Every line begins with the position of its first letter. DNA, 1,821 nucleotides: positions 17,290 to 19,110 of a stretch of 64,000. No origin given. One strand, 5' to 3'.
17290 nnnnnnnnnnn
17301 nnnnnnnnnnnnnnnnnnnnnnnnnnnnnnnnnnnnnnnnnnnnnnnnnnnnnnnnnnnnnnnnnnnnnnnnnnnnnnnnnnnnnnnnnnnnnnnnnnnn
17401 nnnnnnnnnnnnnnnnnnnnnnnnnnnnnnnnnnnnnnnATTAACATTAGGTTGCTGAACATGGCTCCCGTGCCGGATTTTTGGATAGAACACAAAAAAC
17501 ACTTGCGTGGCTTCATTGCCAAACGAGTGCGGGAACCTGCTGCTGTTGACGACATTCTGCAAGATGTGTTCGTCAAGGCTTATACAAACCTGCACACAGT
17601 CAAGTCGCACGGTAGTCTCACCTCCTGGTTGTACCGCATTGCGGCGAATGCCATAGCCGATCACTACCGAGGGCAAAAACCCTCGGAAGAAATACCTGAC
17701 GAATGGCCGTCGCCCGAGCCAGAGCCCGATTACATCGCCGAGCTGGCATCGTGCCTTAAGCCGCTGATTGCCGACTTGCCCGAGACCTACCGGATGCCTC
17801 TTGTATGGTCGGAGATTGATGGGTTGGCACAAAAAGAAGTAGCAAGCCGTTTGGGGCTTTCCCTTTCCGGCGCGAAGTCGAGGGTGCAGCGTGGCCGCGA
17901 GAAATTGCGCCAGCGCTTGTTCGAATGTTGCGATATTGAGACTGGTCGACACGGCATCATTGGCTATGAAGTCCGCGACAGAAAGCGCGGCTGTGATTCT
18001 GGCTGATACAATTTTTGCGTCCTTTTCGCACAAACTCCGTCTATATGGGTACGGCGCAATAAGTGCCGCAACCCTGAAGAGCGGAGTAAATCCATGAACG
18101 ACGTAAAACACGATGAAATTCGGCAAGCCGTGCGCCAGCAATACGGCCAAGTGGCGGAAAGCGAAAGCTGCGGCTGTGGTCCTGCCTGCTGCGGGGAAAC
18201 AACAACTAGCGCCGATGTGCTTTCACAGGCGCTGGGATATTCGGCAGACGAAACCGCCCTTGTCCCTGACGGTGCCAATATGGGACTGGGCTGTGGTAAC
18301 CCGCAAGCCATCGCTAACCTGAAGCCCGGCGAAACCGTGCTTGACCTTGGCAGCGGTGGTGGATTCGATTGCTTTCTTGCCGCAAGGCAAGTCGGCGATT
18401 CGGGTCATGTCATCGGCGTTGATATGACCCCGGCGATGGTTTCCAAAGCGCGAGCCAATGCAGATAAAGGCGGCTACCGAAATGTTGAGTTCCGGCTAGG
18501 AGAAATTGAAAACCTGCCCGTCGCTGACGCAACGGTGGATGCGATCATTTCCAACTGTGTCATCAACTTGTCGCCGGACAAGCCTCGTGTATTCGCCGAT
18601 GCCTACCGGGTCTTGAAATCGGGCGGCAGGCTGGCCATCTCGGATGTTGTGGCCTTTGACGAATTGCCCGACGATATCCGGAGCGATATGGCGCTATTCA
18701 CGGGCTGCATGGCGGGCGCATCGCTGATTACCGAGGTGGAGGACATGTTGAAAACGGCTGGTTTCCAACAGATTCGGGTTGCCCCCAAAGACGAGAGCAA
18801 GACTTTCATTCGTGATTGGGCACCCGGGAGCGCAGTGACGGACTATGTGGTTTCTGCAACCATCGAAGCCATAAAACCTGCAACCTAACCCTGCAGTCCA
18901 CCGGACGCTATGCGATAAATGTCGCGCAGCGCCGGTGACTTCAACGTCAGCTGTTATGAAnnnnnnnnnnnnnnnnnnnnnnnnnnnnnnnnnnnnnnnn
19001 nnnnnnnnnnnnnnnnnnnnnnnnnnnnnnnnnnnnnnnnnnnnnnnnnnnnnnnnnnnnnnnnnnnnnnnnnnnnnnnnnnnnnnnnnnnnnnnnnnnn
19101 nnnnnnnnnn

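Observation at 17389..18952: Two-gene sigZ-arsM arsenic cassette bounded by integron core sites, no integrase nearby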

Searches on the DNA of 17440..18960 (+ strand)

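Call 59: search_with_rna_model(model_id=R1, sources=[L164, L336, L340, L342, L344, L347, L350, L358, L360, L368, L369, L373, L374, L384, L385, L393, L396, L397, L416, L420, L424, L441, L446, L454, L353, L361, L390, L370], max_evalue=1, make_alignment=true)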
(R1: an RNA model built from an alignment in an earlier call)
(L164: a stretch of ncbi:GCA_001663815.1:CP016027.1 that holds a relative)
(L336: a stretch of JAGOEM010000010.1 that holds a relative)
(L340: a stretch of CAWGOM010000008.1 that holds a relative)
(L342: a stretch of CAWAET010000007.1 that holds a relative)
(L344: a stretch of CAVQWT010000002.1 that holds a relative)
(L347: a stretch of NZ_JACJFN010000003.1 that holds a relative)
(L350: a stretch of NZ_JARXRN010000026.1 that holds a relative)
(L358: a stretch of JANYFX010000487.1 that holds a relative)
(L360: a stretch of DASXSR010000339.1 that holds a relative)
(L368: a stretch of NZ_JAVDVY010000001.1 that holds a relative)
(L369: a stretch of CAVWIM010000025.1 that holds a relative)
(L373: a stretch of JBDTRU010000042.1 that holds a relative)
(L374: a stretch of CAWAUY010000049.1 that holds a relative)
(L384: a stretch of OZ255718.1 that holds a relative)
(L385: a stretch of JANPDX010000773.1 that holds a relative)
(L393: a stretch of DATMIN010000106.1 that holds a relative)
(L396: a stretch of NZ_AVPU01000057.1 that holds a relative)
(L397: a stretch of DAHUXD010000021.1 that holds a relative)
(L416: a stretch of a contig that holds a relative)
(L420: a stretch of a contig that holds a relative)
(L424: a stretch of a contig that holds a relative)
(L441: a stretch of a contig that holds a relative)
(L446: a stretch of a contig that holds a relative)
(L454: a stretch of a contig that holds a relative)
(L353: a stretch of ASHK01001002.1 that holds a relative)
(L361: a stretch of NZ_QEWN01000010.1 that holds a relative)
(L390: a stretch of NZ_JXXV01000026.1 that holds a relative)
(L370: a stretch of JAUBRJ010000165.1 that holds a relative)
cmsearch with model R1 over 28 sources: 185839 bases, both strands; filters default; matches with E-value up to 1: 341.
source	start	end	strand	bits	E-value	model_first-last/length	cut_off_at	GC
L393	5828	5887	+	65.5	4.7e-14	1-59/59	no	0.6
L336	4296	4355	+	61.3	5.8e-13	1-59/59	no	0.57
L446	5771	5829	-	58.3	3.3e-12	1-59/59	no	0.68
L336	6635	6694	+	56.7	8.7e-12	1-59/59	no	0.65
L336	5972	6031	+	56.2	1.1e-11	1-59/59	no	0.65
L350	1332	1391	-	55.8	1.4e-11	1-59/59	no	0.6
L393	4706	4765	+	55.2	2.1e-11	1-59/59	no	0.58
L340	4465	4523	-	55.2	2.1e-11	1-59/59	no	0.66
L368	984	1043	+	53.7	5.1e-11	1-59/59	no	0.55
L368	1509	1568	+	53.7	5.1e-11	1-59/59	no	0.55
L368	1854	1913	+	53.7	5.1e-11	1-59/59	no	0.55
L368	2281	2340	+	53.7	5.1e-11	1-59/59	no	0.55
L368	3002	3061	+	53.7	5.1e-11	1-59/59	no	0.55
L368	3419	3478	+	53.7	5.1e-11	1-59/59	no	0.55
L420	4192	4264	+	53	7.4e-11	1-59/59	no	0.56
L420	2355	2427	+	52.4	1.1e-10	1-59/59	no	0.55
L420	2954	3026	+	52.4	1.1e-10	1-59/59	no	0.55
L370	263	335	-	52.4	1.1e-10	1-59/59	no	0.55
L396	2654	2713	-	52.3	1.2e-10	1-59/59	no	0.58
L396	3159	3218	-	52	1.4e-10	1-59/59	no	0.53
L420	4475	4547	+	51.9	1.4e-10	1-59/59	no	0.56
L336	4619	4678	+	51.5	1.8e-10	1-59/59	no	0.63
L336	3626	3683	+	50.2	4e-10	1-59/59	no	0.72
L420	3277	3349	+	50.1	4.3e-10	1-59/59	no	0.58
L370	674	746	-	49.2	7.3e-10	1-59/59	no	0.55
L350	3647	3707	-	48.9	8.7e-10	1-59/59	no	0.61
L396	4074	4133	-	48.5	1.1e-09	1-59/59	no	0.55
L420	628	700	+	48.4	1.2e-09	1-59/59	no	0.53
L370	1036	1108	-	48.3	1.2e-09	1-59/59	no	0.55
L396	3675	3734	-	48.2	1.3e-09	1-59/59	no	0.48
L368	3834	3893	+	48.1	1.4e-09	1-59/59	no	0.57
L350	547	607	-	48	1.5e-09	1-59/59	no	0.59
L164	3391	3486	+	47.1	2.5e-09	1-59/59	no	0.72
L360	868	927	+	47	2.6e-09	1-59/59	no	0.63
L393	6303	6380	+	47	2.6e-09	1-59/59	no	0.63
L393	7096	7155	+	45.9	5.1e-09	1-59/59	no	0.63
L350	978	1038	-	45.4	6.9e-09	1-59/59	no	0.57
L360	1737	1784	+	45.3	7.3e-09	1-59/59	no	0.6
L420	318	390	+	44.7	9.9e-09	1-59/59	no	0.55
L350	1690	1749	-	44.7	1e-08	1-59/59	no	0.57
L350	3195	3254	-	44.7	1e-08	1-59/59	no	0.57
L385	1778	1853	-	44.6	1.1e-08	1-59/59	no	0.71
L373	6436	6504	+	44.1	1.4e-08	1-59/59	no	0.58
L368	583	642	+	43.9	1.6e-08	1-59/59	no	0.55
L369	2994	3071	-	43.8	1.8e-08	1-59/59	no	0.64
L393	2438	2515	+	43.8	1.8e-08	1-59/59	no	0.64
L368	205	264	+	43.7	1.8e-08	1-59/59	no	0.55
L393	4095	4173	+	43.4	2.1e-08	1-59/59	no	0.59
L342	7681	7743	+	43.3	2.3e-08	1-59/59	no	0.56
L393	5342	5418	+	43.1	2.6e-08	1-59/59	no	0.64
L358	2620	2691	-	43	2.8e-08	1-59/59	no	0.58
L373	7036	7104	+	42.9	3e-08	1-59/59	no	0.62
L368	5731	5790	+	42.8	3.2e-08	1-59/59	no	0.55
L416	3791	3859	-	42.5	3.7e-08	1-59/59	no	0.67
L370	1805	1877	-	42.5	3.8e-08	1-59/59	no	0.55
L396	2332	2391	-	42.5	3.8e-08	1-59/59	no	0.48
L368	6192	6251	+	42.4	3.9e-08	1-59/59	no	0.53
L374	7439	7506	-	42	5e-08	1-59/59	no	0.69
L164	4894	4989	+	41.9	5.4e-08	1-59/59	no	0.71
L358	751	822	-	41.8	5.7e-08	1-59/59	no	0.56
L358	280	351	-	41.8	5.7e-08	1-59/59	no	0.57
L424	1721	1787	+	41.8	5.7e-08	1-59/59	no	0.7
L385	976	1053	-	41.5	6.9e-08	1-59/59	no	0.69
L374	6381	6449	-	41.4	7e-08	1-59/59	no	0.7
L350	89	199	-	41.4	7.2e-08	1-59/59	no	0.51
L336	5126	5183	+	41.2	7.9e-08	1-59/59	no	0.6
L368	4928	4987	+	41.1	8.5e-08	1-59/59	no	0.5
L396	1914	1974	-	40.9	9.5e-08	1-59/59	no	0.48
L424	1182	1238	+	40.9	9.6e-08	1-59/59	no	0.7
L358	2073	2144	-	40.9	9.9e-08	1-59/59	no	0.53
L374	6097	6163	-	40.8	1e-07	1-59/59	no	0.67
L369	7010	7090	-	40.8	1e-07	1-59/59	no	0.63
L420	4782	4853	+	40.6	1.1e-07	1-58/59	3'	0.53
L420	2029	2101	+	40.5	1.2e-07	1-59/59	no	0.55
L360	3406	3465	+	40.2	1.5e-07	1-59/59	no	0.62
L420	1009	1082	+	40.1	1.6e-07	1-59/59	no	0.57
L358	1325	1396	-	40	1.7e-07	1-59/59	no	0.56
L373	7557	7625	+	39.6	2e-07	1-59/59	no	0.64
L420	1387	1460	+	39.5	2.2e-07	1-59/59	no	0.55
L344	2873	2935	-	39.1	2.8e-07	1-59/59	no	0.71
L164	3149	3214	+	38.9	3.1e-07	1-59/59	no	0.62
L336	5525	5584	+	38.9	3.2e-07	1-59/59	no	0.5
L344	281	368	-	38.7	3.5e-07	1-59/59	no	0.7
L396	464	572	-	38.5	4e-07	1-59/59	no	0.55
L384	6966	7065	+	38.5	4e-07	1-59/59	no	0.66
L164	6989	7048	+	38.4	4.2e-07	1-59/59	no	0.55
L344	2524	2607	-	38.2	4.8e-07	1-59/59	no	0.65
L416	3257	3325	-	38.1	5e-07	1-59/59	no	0.65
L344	873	960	-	37.9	5.8e-07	1-59/59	no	0.74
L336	5972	6031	-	37.8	5.8e-07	1-59/59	no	0.65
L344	1861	1948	-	37.8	5.9e-07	1-59/59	no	0.74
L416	660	728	-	37.7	6.3e-07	1-59/59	no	0.59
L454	6572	6629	+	37.3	7.8e-07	1-59/59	no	0.6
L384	3642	3740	+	37.3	8e-07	1-59/59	no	0.61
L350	4297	4409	-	37.2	8.3e-07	1-59/59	no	0.58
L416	6970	7038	-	37.2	8.4e-07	1-59/59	no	0.62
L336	3071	3130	+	37.2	8.7e-07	1-59/59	no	0.57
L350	2302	2365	-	37.1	9e-07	1-59/59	no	0.55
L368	5263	5332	+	37.1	9.2e-07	1-59/59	no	0.5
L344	577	664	-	37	9.7e-07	1-59/59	no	0.75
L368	6660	6719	+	36.9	1e-06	1-59/59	no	0.57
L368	984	1043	-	36.8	1.1e-06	1-59/59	no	0.55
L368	1509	1568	-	36.8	1.1e-06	1-59/59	no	0.55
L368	1854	1913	-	36.8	1.1e-06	1-59/59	no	0.55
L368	2281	2340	-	36.8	1.1e-06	1-59/59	no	0.55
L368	3002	3061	-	36.8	1.1e-06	1-59/59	no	0.55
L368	3419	3478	-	36.8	1.1e-06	1-59/59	no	0.55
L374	4924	4998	-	36.6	1.3e-06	1-59/59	no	0.68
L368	4389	4448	+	36.5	1.3e-06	1-59/59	no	0.52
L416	7473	7541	-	36.4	1.3e-06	1-59/59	no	0.67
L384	2009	2108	+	36.4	1.4e-06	1-59/59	no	0.59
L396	2654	2713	+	36.4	1.4e-06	1-59/59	no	0.58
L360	4323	4410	+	36.3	1.4e-06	1-59/59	no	0.59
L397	6719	6794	+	36.1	1.6e-06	1-59/59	no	0.67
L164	7943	8003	+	36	1.8e-06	1-59/59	no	0.57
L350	2729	2788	-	35.9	1.8e-06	1-59/59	no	0.52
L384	993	1091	+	35.9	1.9e-06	1-59/59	no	0.58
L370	1385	1457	-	35.7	2e-06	1-59/59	no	0.52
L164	7435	7506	+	35.7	2e-06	1-59/59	no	0.62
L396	3159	3218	+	35.6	2.2e-06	1-59/59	no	0.53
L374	2629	2697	-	35.5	2.3e-06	1-59/59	no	0.61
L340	5863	5938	-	35.5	2.4e-06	1-59/59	no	0.74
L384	7503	7602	+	35.4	2.5e-06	1-59/59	no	0.62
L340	7678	7753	-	35.2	2.8e-06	1-59/59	no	0.75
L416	1378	1446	-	34.9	3.3e-06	1-59/59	no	0.59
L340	3586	3661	-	34.9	3.4e-06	1-59/59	no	0.75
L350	1332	1391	+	34.8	3.6e-06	1-59/59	no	0.6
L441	3443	3522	-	34.7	3.7e-06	1-59/59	no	0.6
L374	4370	4443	-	34.7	3.8e-06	1-59/59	no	0.72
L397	6032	6107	+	34.5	4.1e-06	1-59/59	no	0.7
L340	1863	1938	-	34.4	4.4e-06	1-59/59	no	0.72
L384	6496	6595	+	34.4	4.5e-06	1-59/59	no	0.57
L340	5353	5428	-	34.3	4.7e-06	1-59/59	no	0.75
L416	6305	6373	-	34.3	4.8e-06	1-59/59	no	0.61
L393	5828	5887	-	34.1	5.2e-06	1-59/59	no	0.6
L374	1984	2052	-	33.9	6.1e-06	1-59/59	no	0.61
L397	5509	5584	+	33.9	6.2e-06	1-59/59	no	0.68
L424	2271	2336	+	33.5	7.7e-06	1-59/59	no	0.67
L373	5864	5931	+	33.4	8.1e-06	1-59/59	no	0.68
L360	2919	2975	+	33.2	9.1e-06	1-59/59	no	0.54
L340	4122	4200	-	33.1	9.8e-06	1-59/59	no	0.77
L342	5123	5189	+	33.1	9.9e-06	1-59/59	no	0.7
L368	3834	3893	-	33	1e-05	1-59/59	no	0.57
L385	976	1053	+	32.7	1.2e-05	1-59/59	no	0.69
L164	6433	6519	+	32.7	1.2e-05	1-59/59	no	0.59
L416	121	190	-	32.6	1.3e-05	1-59/59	no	0.63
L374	3914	3981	-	32.4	1.5e-05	1-59/59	no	0.63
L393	5342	5418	-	31.8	2.1e-05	1-59/59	no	0.64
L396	3675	3734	+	31.7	2.2e-05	1-59/59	no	0.48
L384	219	318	+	31.5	2.5e-05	1-59/59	no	0.66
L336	4296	4355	-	31.5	2.5e-05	1-59/59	no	0.57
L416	4753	4822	-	31.3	2.8e-05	1-59/59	no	0.6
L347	1239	1314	+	31.3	2.8e-05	1-59/59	no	0.58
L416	4352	4421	-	31.1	3.2e-05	1-59/59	no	0.63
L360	1737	1784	-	30.9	3.4e-05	1-59/59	no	0.6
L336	4619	4678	-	30.9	3.5e-05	1-59/59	no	0.63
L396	4074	4133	+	30.7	3.9e-05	1-59/59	no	0.55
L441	1781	1855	-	30.7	4e-05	1-59/59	no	0.61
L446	5771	5829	+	30.7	4e-05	1-59/59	no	0.68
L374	3459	3528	-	30.6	4.2e-05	1-59/59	no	0.66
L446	5289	5373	-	30.5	4.5e-05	1-59/59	no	0.72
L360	99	176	+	30.4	4.6e-05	1-59/59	no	0.64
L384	3002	3101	+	30.3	4.9e-05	1-59/59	no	0.57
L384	1630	1730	+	30.2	5.4e-05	1-59/59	no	0.59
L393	4706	4765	-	30.1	5.5e-05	1-59/59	no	0.58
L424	1721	1787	-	29.8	6.6e-05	1-59/59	no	0.7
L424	1182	1238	-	29.8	6.9e-05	1-59/59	no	0.7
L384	3271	3372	+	29.8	6.9e-05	1-59/59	no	0.57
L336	3626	3683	-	29.6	7.7e-05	1-59/59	no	0.72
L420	2355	2427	-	29.1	0.0001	1-59/59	no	0.55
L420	2954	3026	-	29.1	0.0001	1-59/59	no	0.55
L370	263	335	+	29.1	0.0001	1-59/59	no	0.55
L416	5576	5644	-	29.1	0.0001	1-59/59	no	0.64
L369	3493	3576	-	28.7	0.00013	1-59/59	no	0.73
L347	568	644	+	28.6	0.00014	1-59/59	no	0.58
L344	1564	1652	-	28.5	0.00014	1-59/59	no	0.74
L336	4037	4104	+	28.5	0.00014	1-59/59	no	0.68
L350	978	1038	+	28.5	0.00015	1-59/59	no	0.57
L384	5085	5184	+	28.4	0.00015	1-59/59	no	0.64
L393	7096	7155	-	28.1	0.00019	1-59/59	no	0.63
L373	7557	7625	-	28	0.0002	1-59/59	no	0.64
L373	6436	6504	-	28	0.0002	1-59/59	no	0.58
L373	7036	7104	-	27.8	0.00022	1-59/59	no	0.62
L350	2729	2788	+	27.6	0.00025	1-59/59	no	0.52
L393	6303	6380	-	27.6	0.00025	1-59/59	no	0.63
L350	1690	1749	+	27.5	0.00026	1-59/59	no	0.57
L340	4465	4523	+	27.4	0.00027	1-59/59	no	0.66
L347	2329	2404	+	27.4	0.00028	1-59/59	no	0.58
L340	429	504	-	27.3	0.00029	1-59/59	no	0.72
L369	1676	1767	-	27.2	0.00031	1-59/59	no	0.67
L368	205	264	-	27.1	0.00033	1-59/59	no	0.55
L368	583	642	-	26.9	0.00037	1-59/59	no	0.55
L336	6635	6694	-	26.9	0.00038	1-59/59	no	0.65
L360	4002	4057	+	26.7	0.00041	1-59/59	no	0.64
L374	6097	6163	+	26.7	0.00042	1-59/59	no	0.67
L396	2332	2391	+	26.7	0.00043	1-59/59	no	0.48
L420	4192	4264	-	26.7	0.00043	1-59/59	no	0.56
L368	6660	6719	-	26.6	0.00045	1-59/59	no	0.57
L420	628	700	-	26.5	0.00047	1-59/59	no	0.53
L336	5126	5183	-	26.4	0.00049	1-59/59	no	0.6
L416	2634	2702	-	26.3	0.00053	1-59/59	no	0.57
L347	2750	2838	+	26.2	0.00057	1-59/59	no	0.52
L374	7439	7506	+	26.1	0.00059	1-59/59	no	0.69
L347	862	938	+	26.1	0.00061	1-59/59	no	0.56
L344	1169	1259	-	25.9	0.00067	1-59/59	no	0.69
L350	547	607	+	25.8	0.00072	1-59/59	no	0.59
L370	674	746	+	25.8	0.00073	1-59/59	no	0.55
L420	3277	3349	-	25.8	0.00073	1-59/59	no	0.58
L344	2157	2246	-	25.7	0.00075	1-59/59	no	0.6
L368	6192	6251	-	25.7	0.00076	1-59/59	no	0.53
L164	7943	8003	-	25.5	0.00083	1-59/59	no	0.57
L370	1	58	-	25.3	0.00097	1-44/59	3'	0.53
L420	4475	4547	-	25.2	0.001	1-59/59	no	0.56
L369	2994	3071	+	25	0.0011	1-59/59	no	0.64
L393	2438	2515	-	25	0.0011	1-59/59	no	0.64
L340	5863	5938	+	25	0.0012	1-59/59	no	0.74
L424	2785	2851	+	24.9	0.0012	1-59/59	no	0.63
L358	2620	2691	+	24.5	0.0015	1-59/59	no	0.58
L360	4323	4410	-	24.5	0.0015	1-59/59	no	0.59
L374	1364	1437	-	24.5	0.0015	1-59/59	no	0.65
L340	5353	5428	+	24.5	0.0015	1-59/59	no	0.75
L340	7678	7753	+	24.5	0.0015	1-59/59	no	0.75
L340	1863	1938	+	24.4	0.0016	1-59/59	no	0.72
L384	4639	4740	+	24.4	0.0017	1-59/59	no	0.6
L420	2029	2101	-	24.3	0.0017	1-59/59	no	0.55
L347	4619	4695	+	24.3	0.0017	1-59/59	no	0.56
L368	5731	5790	-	24.3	0.0018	1-59/59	no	0.55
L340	3586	3661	+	24.2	0.0019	1-59/59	no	0.75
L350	3647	3707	+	24.1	0.0019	1-59/59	no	0.61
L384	3994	4083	+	24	0.0021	1-59/59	no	0.62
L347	3072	3147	+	24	0.0021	1-59/59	no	0.57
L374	6381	6449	+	24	0.0021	1-59/59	no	0.7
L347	6185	6262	+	23.8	0.0023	1-59/59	no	0.54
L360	868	927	-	23.8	0.0024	1-59/59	no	0.63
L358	751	822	+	23.7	0.0024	1-59/59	no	0.56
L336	3071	3130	-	23.4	0.0029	1-59/59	no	0.57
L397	6719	6794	-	23.3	0.0031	1-59/59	no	0.67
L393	4095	4173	-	22.8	0.0041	1-59/59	no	0.59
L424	4728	4822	+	22.7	0.0043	1-59/59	no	0.68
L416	1921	1988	-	22.7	0.0044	1-59/59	no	0.6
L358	2073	2144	+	22.7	0.0045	1-59/59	no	0.53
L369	268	350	-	22.5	0.0049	1-59/59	no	0.69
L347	5405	5480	+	22.4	0.0053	1-59/59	no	0.59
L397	6032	6107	-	22.3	0.0057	1-59/59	no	0.7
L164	2596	2659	+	22.2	0.006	1-59/59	no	0.59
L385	1778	1853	+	22.1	0.0064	1-59/59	no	0.71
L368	4389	4448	-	22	0.0068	1-59/59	no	0.52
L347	6828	6904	+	21.9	0.0069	1-59/59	no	0.55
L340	429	504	+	21.9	0.007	1-59/59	no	0.72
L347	4131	4207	+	21.9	0.0073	1-59/59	no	0.52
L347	5715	5790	+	21.8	0.0075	1-59/59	no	0.57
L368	4928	4987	-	21.8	0.0075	1-59/59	no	0.5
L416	3791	3859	+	21.8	0.0076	1-59/59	no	0.67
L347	1592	1667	+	21.8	0.0077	1-59/59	no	0.59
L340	4122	4200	+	21.8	0.0077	1-59/59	no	0.77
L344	1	72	-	21.7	0.008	1-44/59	3'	0.78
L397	5509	5584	-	21.6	0.0083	1-59/59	no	0.68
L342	6002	6067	+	21.6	0.0084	1-59/59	no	0.7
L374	2629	2697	+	21.3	0.01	1-59/59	no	0.61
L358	1325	1396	+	21.2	0.011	1-59/59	no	0.56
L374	5545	5615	-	21.2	0.011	1-59/59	no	0.61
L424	4147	4212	+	20.9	0.013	1-59/59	no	0.68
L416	3257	3325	+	20.7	0.014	1-59/59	no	0.65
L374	3914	3981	+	20.7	0.014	1-59/59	no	0.63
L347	1921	1996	+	20.7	0.015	1-59/59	no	0.59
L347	7351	7439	+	20.4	0.017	1-59/59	no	0.52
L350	89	199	+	20.4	0.017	1-59/59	no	0.51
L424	2271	2336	-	20.3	0.018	1-59/59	no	0.67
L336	5525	5584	-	20.1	0.021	1-59/59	no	0.5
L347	50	126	+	20.1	0.021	1-59/59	no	0.58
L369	7517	7601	-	19.8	0.024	1-59/59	no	0.73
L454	4156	4224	+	19.8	0.025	1-59/59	no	0.58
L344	281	368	+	19.8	0.025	1-59/59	no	0.7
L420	318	390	-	19.8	0.025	1-59/59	no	0.55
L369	4281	4365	-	19.7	0.027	1-59/59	no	0.69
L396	4552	4588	-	19.6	0.028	23-59/59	5'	0.59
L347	7669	7747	+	19.5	0.029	1-59/59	no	0.56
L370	1805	1877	+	19.4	0.032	1-59/59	no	0.55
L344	1861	1948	+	19.3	0.034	1-59/59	no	0.74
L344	873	960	+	19.2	0.035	1-59/59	no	0.74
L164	6989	7048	-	19.2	0.036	1-59/59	no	0.55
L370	1036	1108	+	19.1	0.037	1-59/59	no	0.55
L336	7140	7191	+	19.1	0.037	5-55/59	no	0.54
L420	1009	1082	-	19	0.039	1-59/59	no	0.57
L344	2873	2935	+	18.9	0.042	1-59/59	no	0.71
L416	7473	7541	+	18.9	0.042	1-59/59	no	0.67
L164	3391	3486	-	18.7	0.047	1-59/59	no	0.72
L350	3193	3255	+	18.7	0.048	1-59/59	no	0.59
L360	3406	3465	-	18.6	0.049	1-59/59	no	0.62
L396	1914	1974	+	18.6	0.051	1-59/59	no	0.48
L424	3637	3698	+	18.5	0.052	3-57/59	no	0.66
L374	1984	2052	+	18.4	0.055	1-59/59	no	0.61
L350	2306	2365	+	18.4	0.055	1-59/59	no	0.55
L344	577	664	+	18.4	0.056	1-59/59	no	0.75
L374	5545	5615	+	18.3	0.059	1-59/59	no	0.61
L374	4924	4998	+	18.2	0.062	1-59/59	no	0.68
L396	4552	4588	+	18.1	0.065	1-42/59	3'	0.59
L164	8817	8864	+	18.1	0.067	1-59/59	no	0.69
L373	5864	5931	-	18.1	0.067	1-59/59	no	0.68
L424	526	591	+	18.1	0.068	1-59/59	no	0.71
(41 more, lower-scoring)

Alignment A5: 150 matches aligned to the model, 142 columns, each read 5' to 3' on its own strand. Consensus structure (alignment columns), stored with it:
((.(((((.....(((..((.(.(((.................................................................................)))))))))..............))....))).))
